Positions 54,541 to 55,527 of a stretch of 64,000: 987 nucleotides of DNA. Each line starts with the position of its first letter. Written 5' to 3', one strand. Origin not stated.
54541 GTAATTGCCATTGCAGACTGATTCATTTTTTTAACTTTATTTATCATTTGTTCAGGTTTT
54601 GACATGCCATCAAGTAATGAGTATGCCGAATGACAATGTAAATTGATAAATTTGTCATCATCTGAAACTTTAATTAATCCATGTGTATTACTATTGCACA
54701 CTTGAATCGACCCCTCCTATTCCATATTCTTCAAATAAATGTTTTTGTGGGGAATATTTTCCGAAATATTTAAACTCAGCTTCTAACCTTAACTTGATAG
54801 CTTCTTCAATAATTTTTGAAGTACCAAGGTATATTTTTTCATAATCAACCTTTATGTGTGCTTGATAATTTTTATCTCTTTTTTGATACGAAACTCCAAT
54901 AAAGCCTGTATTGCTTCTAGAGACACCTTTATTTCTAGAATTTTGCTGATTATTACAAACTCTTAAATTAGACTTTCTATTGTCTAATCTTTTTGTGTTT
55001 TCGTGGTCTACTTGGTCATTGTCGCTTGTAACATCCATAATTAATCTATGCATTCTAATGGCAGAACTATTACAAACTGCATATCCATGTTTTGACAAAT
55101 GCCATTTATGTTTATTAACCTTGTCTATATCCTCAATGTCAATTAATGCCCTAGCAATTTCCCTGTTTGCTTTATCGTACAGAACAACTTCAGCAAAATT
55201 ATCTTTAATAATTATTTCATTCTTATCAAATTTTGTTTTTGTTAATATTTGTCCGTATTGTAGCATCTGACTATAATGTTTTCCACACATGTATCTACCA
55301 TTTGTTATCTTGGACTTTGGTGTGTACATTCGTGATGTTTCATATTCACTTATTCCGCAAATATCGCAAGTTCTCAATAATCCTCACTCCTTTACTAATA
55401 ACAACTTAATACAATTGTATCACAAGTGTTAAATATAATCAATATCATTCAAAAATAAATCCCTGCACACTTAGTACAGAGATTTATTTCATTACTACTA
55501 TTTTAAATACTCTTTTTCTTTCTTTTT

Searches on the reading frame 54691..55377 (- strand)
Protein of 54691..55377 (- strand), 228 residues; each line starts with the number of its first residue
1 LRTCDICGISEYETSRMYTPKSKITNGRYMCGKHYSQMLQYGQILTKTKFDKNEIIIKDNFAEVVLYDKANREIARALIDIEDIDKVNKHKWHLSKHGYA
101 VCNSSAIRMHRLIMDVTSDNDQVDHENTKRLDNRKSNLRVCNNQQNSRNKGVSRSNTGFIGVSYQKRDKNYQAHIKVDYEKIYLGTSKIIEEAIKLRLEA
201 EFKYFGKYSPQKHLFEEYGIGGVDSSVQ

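Call 5: search_protein_families(library=pfam, proteins=[window:54691-55377:-], max_evalue=0.01)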
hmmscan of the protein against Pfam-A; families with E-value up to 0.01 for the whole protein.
window:54691-55377:- (228 aa): 1 family
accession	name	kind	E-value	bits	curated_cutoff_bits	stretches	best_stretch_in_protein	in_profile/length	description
PF13392.12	HNH_3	-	0.00048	20.1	24.8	1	122-148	20-46/46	HNH endonuclease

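Call 20: search_protein_families(library=pfam, proteins=[window:54691-55377:-], max_evalue=5)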
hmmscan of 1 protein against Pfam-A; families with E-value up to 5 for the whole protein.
window:54691-55377:- (228 aa): 2 families
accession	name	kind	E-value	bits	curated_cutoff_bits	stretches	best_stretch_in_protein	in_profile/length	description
PF13392.12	HNH_3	-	0.00048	20.1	24.8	1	122-148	20-46/46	HNH endonuclease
PF00847.26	AP2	-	0.12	13.2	33.3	1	157-196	1-43/54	AP2 domain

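Call 21: search_protein_families(library=phrogs, proteins=[window:54691-55377:-], max_evalue=0.001)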
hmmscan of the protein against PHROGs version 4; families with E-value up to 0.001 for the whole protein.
window:54691-55377:- (228 aa): 10 families
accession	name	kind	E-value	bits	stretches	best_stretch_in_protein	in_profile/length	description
phrog_99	-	DNA, RNA and nucleotide metabolism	2.3e-33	117.4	1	44-213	96-268/383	HNH endonuclease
phrog_4578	-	DNA, RNA and nucleotide metabolism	1.8e-23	83.8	1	108-212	17-122/130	HNH endonuclease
phrog_374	-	DNA, RNA and nucleotide metabolism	2.5e-13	50.7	1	88-213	311-415/617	HNH endonuclease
phrog_3593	-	DNA, RNA and nucleotide metabolism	2.3e-09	38.2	1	96-205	80-197/210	HNH endonuclease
phrog_13470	-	DNA, RNA and nucleotide metabolism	2.7e-09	38.4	1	131-207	71-145/152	HNH endonuclease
phrog_36769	-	unknown function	7.2e-08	33.1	1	106-195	241-338/367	-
phrog_953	-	DNA, RNA and nucleotide metabolism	1.4e-06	28.9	1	150-208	305-365/420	HNH endonuclease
phrog_35306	-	unknown function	7.7e-05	24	1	146-200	13-72/90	-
phrog_37010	-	unknown function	0.00052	20.6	1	78-201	124-236/264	-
phrog_959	-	DNA, RNA and nucleotide metabolism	0.00075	20.3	0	96-178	41-126/138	HNH endonuclease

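Call 22: search_dna_similar(query=window:54691-55377:-, collection=phages, mode=protein, max_rows=40)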
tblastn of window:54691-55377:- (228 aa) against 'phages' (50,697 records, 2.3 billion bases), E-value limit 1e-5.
Records with a match: 1240; places in all: 1491; records where one place covers at least 80% of the query: 22.
Best place of each record, by identity: <60% 1240.
By first word of the organism name: Escherichia 237; Salmonella 230; Vibrio 219; Klebsiella 153; Streptococcus 91; Bacillus 43; Pectobacterium 33; Ralstonia 23; Xanthomonas 17; Shigella 15; and 62 more.
By host as written in the record: - 322; Escherichia coli 81; Klebsiella pneumoniae 71; Streptococcus thermophilus 47; Salmonella enterica subsp. enterica serovar Typhimurium 41; Salmonella enterica subsp. enterica serovar Enteritidis 16; Pectobacterium atrosepticum DSM18077 16; Salmonella enterica 15; and 315 more.
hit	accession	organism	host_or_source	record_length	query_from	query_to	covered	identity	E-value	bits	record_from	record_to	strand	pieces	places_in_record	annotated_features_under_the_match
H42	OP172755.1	Enterocloster phage CB473P1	Enterocloster bolteae DA473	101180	1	218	96%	37.3%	2e-27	114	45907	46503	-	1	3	hypothetical protein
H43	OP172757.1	Enterocloster phage CB473P3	Enterocloster bolteae DA473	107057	1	218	96%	37.3%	2e-27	114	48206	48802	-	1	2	hypothetical protein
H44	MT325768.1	Psychrobacillus phage Perkons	Psychrobacillus psychrodurans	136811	4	225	97%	35.7%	2e-35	138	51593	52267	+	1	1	HNH endonuclease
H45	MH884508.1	Bacillus phage vB_BcoS-136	Bacillus cohnii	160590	52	221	75%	46.2%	3e-39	149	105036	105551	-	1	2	putative NHN endonuclease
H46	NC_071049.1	Bacillus phage vB_BcoS-136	Bacillus cohnii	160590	52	221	75%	46.2%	3e-39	149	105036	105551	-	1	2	HNH endonuclease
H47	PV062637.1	Nitratidesulfovibrio phage SRB7757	Nitratidesulfovibrio vulgaris ATCC7757 ...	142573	27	220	85%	40.3%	9e-37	142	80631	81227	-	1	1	record has no annotation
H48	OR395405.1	Desulfovibrio phage 7757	Desulfovibrio vulgaris ATCC 7757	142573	27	220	85%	40.3%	9e-37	142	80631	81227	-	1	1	record has no annotation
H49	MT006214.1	CrAssphage LMMB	human gut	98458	27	204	78%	43.0%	8e-29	119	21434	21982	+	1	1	hypothetical protein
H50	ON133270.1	Bacillus phage 2S-4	Rosselomorea vietnamensis FJAT-46955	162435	30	219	83%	39.4%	2e-32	129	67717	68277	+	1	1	none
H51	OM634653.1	Bacillus phage vB_BsuS_PJN02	Bacillus subtilis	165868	30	219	83%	38.9%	6e-32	127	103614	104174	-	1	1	HNH endonuclease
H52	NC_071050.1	Bacillus phage vB_BsuS_PJN02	Bacillus subtilis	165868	30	219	83%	38.9%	6e-32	127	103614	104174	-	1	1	HNH endonuclease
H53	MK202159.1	Streptococcus phage CHPC1198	Streptococcus thermophilus STCH_17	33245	3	209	91%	35.0%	1e-18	89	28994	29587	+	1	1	hypothetical protein | holliday junction resolvase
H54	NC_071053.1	Streptococcus phage CHPC1198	Streptococcus thermophilus STCH_17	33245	3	209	91%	35.0%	1e-18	89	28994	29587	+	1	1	hypothetical protein | RusA-like Holliday junction resolvase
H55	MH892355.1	Streptococcus phage SW4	Streptococcus thermophilus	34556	3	209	91%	35.0%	1e-18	89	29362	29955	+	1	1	hypothetical protein | endodeoxyribonuclease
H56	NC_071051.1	Streptococcus phage SW4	Streptococcus thermophilus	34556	3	209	91%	35.0%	1e-18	89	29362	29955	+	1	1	hypothetical protein | RusA-like Holliday junction resolvase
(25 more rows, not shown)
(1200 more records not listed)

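Call 47: find_related_loci(query=window:54691-55377:-, collection=viral_contigs, flank=5000)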
Query window:54691-55377:- (228 aa) in viral_contigs; peptide patterns used: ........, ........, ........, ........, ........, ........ (x = any residue, [..] = any of these).
2 stretches matched a pattern, but none encodes a relative of the query by tblastn (E <= 1e-3).

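Call 48: search_solved_structures(query=window:54691-55377:-, max_evalue=1, show_alignments=2)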
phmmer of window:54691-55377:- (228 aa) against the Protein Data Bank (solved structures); distinct sequences matched with E-value up to 1: 1.
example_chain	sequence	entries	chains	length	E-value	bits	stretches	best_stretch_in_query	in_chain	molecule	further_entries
7bji_A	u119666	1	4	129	0.64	12.9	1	108-176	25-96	Centrosomal protein of 135 kDa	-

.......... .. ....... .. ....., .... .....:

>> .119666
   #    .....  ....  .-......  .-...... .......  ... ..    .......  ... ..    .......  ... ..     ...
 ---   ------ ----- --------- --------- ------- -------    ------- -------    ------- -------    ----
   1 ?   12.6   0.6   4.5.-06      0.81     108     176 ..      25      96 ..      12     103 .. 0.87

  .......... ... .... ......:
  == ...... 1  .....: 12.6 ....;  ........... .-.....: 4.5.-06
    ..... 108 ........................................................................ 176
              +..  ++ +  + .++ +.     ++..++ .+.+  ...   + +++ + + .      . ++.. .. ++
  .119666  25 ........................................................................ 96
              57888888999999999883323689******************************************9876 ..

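Call 67: get_annotated_region(hit=H44, flank=4000)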
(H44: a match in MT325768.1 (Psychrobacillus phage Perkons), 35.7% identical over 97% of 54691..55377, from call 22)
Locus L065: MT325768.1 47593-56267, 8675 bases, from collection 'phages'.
description: Psychrobacillus phage Perkons, complete genome.
organism: Psychrobacillus phage Perkons (NCBI taxid 2729574)
taxonomy: Viruses; Duplodnaviria; Heunggongvirae; Uroviricota; Caudoviricetes
host: Psychrobacillus psychrodurans; source: ice-free soil sample (4-10 cm depth) collected near Rasmussen hut; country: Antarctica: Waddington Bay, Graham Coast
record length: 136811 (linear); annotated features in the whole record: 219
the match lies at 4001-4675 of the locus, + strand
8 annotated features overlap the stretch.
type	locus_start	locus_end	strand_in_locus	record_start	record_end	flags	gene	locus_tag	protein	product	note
CDS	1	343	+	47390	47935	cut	-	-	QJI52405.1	hypothetical protein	ORF108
CDS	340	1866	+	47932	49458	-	-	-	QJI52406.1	replicative DNA helicase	ORF109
CDS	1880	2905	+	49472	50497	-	-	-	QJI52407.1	DNA primase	ORF110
CDS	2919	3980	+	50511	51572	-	-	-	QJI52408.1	PD-(D/E)XK nuclease family protein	ORF111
CDS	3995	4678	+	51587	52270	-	-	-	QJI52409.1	HNH endonuclease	ORF112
CDS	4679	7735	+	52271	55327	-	-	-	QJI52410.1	DNA polymerase III alpha subunit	ORF113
CDS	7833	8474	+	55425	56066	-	-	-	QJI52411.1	3D domain-containing protein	ORF114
CDS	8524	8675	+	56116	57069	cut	-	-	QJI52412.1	hypothetical protein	ORF115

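Call 68: get_annotated_region(hit=H45, flank=4000)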
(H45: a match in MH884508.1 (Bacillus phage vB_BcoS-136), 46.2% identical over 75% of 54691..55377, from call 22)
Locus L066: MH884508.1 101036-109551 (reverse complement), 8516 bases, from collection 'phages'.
description: Bacillus phage vB_BcoS-136, complete genome.
organism: Bacillus phage vB_BcoS-136 (NCBI taxid 2419619)
taxonomy: Viruses; Duplodnaviria; Heunggongvirae; Uroviricota; Caudoviricetes; Kenyattavirus; Kenyattavirus kv136
host: Bacillus cohnii; source: Lake Elmenteita sediment; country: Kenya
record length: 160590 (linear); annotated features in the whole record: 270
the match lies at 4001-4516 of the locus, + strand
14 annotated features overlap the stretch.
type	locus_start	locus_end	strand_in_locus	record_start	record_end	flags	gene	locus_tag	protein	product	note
CDS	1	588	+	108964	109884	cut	thyA1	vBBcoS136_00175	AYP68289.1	thymidylate synthase 1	putative homolog of thymidylate synthase [Bacillus vallismortis], gp124 [Bacillus phage G], thymidylate synthase ...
CDS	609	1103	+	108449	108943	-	dfrA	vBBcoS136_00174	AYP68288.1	dihydrofolate reductase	putative homolog of YP_008873442 hypothetical protein [Bacillus phage vB_BanS-Tsamsa] and dihydrofolate reductase ...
CDS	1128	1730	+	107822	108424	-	clpP2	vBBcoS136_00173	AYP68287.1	ATP-dependent Clp protease proteolytic subunit 2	putative homolog of YP_008873443 hypothetical protein [Bacillus phage vB_BanS-Tsamsa]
regulatory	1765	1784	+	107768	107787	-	-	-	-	terminator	putative transcriptional terminator, -14.30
CDS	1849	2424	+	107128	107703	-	-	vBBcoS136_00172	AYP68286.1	hypothetical protein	putative homolog of YP_008873444 hypothetical protein [Bacillus phage vB_BanS-Tsamsa] and hypothetical protein SfVp30 ...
CDS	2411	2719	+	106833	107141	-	-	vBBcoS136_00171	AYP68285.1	hypothetical protein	-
CDS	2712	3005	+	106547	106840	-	-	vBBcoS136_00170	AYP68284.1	thymidine kinase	putative homolog of N-terminal part of YP_008873445 hypothetical protein [Bacillus phage vB_BanS-Tsamsa]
CDS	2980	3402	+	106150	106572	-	-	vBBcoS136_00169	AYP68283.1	thymidine kinase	putative homolog of hypothetical protein JCM19055_2389 [Geomicrobium sp. JCM 19055], similar to C-terminal part of ...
CDS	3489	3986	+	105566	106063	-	-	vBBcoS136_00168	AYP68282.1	hypothetical protein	putative homolog of YP_008873446 hypothetical protein [Bacillus phage vB_BanS-Tsamsa]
CDS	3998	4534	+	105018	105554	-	-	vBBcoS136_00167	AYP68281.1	putative NHN endonuclease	putative homolog of hypothetical protein BF15_07605 [Bacillus thuringiensis], HNH endonuclease III [Bacillus phage ...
CDS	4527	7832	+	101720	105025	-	dnaE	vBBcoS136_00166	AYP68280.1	DNA polymerase III subunit alpha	putative homolog of DNA polymerase III, alpha subunit [Paenibacillus sp. HGH0039] and YP_008873447 hypothetical protein ...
regulatory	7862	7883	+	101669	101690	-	-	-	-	terminator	putative transcriptional terminator, -11.70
CDS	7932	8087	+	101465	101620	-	-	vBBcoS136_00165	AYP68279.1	hypothetical protein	putative homolog of YP_008873448 hypothetical protein [Bacillus phage vB_BanS-Tsamsa]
CDS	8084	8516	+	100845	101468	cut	-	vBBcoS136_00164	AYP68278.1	holliday junction resolvase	putative homolog of YP_008873449 hypothetical protein [Bacillus phage vB_BanS-Tsamsa], putative holliday junction ...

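Call 69: get_annotated_region(hit=H51, flank=4000)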
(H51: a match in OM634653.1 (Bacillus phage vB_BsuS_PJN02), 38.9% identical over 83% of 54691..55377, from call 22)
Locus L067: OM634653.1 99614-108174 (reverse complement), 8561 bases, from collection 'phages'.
description: Bacillus phage vB_BsuS_PJN02, complete genome.
organism: Bacillus phage vB_BsuS_PJN02 (NCBI taxid 2920374)
taxonomy: Viruses; Duplodnaviria; Heunggongvirae; Uroviricota; Caudoviricetes; Zhangjivirus; Zhangjivirus PJN02
host: Bacillus subtilis; source: waste water; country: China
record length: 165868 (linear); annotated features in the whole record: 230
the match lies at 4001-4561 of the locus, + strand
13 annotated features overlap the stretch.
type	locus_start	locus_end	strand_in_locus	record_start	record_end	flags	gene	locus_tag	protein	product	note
CDS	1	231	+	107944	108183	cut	-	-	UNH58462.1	hypothetical protein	-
CDS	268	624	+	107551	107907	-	-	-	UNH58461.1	hypothetical protein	-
CDS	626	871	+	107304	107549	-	-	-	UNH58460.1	hypothetical protein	-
CDS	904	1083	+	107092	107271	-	-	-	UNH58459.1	hypothetical protein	-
CDS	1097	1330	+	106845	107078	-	-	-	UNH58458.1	hypothetical protein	-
CDS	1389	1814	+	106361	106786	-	-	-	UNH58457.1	hypothetical protein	-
CDS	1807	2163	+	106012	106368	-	-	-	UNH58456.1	hypothetical protein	-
CDS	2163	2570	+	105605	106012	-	-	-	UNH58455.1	hypothetical protein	-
CDS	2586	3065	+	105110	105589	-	-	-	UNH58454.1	hypothetical protein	-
CDS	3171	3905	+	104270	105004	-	-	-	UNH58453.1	putative nucleotidyltransferase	-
CDS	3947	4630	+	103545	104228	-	-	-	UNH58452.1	HNH endonuclease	-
CDS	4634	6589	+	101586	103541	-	-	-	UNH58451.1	DNA topoisomerase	-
CDS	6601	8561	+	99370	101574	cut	-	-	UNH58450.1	DNA gyrase subunit A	-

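Call 70: get_annotated_region(hit=H42, flank=4500)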
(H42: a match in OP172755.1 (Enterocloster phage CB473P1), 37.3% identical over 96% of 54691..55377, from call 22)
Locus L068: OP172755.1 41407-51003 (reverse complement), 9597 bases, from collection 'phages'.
description: Enterocloster phage CB473P1, complete genome.
organism: Enterocloster phage CB473P1 (NCBI taxid 2968634)
taxonomy: Viruses; Duplodnaviria; Heunggongvirae; Uroviricota; Caudoviricetes
host: Enterocloster bolteae DA473; source: municipal sewage; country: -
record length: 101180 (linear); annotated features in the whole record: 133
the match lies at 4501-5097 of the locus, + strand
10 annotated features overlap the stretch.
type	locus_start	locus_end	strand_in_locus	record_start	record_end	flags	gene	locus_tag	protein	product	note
CDS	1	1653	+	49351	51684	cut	-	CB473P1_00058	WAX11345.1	hypothetical protein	-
CDS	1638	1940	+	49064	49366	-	-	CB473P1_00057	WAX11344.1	hypothetical protein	-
CDS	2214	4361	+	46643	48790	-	nrdD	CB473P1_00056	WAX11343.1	anaerobic ribonucleoside-triphosphate reductase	-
CDS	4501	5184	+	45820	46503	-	-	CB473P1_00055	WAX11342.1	hypothetical protein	-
CDS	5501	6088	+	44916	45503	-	-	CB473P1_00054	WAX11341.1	hypothetical protein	-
CDS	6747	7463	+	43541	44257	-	-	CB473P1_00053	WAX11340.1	hypothetical protein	-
CDS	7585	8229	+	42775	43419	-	dut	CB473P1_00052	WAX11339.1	deoxyuridine 5'-triphosphate nucleotidohydrolase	-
CDS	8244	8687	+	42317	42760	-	-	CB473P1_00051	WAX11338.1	hypothetical protein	-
CDS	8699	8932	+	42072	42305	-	-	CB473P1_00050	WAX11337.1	hypothetical protein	-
CDS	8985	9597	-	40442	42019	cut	-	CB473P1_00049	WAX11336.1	hypothetical protein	-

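Call 71: get_annotated_region(hit=H47, flank=4500)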
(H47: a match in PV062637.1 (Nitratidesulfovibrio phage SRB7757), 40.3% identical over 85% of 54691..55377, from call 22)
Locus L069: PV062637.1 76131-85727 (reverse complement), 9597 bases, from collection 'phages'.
description: UNVERIFIED: Nitratidesulfovibrio phage SRB7757, complete genome.
organism: Nitratidesulfovibrio phage SRB7757 (NCBI taxid 3400148)
taxonomy: Viruses; Duplodnaviria; Heunggongvirae; Uroviricota; Caudoviricetes
host: Nitratidesulfovibrio vulgaris ATCC7757 (synonym: Desulfovibtio vulgaris); source: -; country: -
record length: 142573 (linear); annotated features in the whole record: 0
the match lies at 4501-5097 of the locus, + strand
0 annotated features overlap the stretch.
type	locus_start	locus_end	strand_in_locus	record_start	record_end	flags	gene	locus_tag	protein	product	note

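Call 72: get_annotated_region(hit=H49, flank=4500)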
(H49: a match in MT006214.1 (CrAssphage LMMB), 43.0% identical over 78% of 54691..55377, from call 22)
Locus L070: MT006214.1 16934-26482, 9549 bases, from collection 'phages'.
description: CrAssphage LMMB, complete genome.
organism: CrAssphage LMMB (NCBI taxid 2718472)
taxonomy: Viruses; Duplodnaviria; Heunggongvirae; Uroviricota; Caudoviricetes; Crassvirales; Intestiviridae; Crudevirinae; Carjivirus
host: -; source: human gut; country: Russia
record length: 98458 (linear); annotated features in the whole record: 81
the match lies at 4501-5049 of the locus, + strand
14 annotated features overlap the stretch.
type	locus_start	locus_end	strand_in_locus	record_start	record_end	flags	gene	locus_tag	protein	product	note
CDS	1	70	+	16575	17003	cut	-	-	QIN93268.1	hypothetical protein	-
CDS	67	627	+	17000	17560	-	-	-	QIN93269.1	hypothetical protein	-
CDS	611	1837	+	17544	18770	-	-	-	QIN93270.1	ATP-dependent DNA ligase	-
CDS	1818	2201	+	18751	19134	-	-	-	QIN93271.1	hypothetical protein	-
CDS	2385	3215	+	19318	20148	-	-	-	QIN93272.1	deoxynucleoside monophosphate kinase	-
CDS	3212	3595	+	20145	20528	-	-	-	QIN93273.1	C4-type zinc finger protein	-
CDS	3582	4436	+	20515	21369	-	-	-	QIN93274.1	flavin-dependent thymidylate synthase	-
CDS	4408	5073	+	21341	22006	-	-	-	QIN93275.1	hypothetical protein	-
CDS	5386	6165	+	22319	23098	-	-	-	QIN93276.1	gAM-like host nuclease inhibitor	siphovirus Gp157 family protein, GAM-like host nuclease inhibitor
CDS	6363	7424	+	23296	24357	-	-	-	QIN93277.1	dUTP diphosphatase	-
CDS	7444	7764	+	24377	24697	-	-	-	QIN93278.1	endonuclease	-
CDS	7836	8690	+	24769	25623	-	-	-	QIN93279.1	HNH endonuclease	Intron-encoded HNH endonuclease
CDS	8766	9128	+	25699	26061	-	-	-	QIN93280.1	dUTPase/endonuclease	Dut dUTPase (with intron insertion)/endonuclease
CDS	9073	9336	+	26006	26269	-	-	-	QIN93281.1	putative DUF1653 family protein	-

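Call 73: get_annotated_region(hit=H50, flank=4500)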
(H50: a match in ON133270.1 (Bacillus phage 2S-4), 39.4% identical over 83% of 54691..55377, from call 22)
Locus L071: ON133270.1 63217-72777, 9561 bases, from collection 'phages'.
description: Bacillus phage 2S-4, complete genome.
organism: Bacillus phage 2S-4 (NCBI taxid 2932673)
taxonomy: Viruses; Duplodnaviria; Heunggongvirae; Uroviricota; Caudoviricetes
host: Rosselomorea vietnamensis FJAT-46955; source: -; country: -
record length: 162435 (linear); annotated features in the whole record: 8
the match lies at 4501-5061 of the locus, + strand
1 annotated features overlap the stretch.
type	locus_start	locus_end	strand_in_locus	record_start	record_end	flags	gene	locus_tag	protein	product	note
CDS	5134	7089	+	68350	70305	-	-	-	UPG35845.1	DNA topoisomerase 2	-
